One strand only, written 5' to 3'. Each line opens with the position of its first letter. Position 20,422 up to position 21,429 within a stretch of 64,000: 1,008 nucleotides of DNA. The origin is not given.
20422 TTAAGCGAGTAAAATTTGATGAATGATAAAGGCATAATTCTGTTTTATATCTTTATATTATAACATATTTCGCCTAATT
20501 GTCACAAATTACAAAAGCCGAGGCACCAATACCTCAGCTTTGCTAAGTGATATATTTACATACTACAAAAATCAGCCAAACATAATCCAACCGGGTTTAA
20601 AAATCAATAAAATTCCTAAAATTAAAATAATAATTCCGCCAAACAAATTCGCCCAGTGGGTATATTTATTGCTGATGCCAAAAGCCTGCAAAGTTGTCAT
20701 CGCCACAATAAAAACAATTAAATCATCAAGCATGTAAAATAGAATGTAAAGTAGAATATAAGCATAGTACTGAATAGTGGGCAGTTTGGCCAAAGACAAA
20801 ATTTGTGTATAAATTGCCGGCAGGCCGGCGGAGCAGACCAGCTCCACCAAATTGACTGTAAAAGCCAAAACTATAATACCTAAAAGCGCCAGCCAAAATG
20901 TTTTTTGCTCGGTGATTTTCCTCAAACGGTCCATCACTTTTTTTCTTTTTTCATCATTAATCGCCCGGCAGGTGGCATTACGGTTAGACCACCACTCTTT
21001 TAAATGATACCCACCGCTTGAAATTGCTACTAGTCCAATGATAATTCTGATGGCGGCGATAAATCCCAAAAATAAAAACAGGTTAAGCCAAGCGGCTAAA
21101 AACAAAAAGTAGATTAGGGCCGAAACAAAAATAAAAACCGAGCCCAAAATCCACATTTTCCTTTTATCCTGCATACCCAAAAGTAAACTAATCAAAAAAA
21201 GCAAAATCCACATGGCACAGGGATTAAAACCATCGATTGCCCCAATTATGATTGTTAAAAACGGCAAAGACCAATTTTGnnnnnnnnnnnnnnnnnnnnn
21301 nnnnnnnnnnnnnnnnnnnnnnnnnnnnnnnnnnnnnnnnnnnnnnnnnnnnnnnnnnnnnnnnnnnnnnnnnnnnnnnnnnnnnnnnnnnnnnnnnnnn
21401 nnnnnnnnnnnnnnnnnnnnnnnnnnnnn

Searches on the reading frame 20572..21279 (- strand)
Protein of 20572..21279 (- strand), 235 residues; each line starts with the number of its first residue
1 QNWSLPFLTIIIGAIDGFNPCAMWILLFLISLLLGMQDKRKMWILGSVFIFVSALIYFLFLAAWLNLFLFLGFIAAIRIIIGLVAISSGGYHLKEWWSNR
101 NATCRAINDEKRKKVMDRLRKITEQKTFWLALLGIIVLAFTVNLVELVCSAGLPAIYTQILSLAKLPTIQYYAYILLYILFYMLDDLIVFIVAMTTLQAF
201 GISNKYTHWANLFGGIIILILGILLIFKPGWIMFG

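Call 57: search_protein_families(library=pfam, proteins=[window:20572-21279:-], max_evalue=10)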
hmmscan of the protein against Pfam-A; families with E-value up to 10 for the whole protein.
window:20572-21279:- (235 aa): 4 families
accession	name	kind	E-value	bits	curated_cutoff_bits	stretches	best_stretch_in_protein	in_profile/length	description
PF15879.10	MWFE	-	0.22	12.3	27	1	78-123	9-54/55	NADH-ubiquinone oxidoreductase MWFE subunit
PF11166.13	DUF2951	-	0.81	10.4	26.7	1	108-148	57-95/98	Protein of unknown function (DUF2951)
PF14015.11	DUF4231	-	4.4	8.2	24.7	1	51-112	26-86/103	Protein of unknown function (DUF4231)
PF11992.13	TgpA_N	-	6.8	6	30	0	24-194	1-141/333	TgpA N-terminal domain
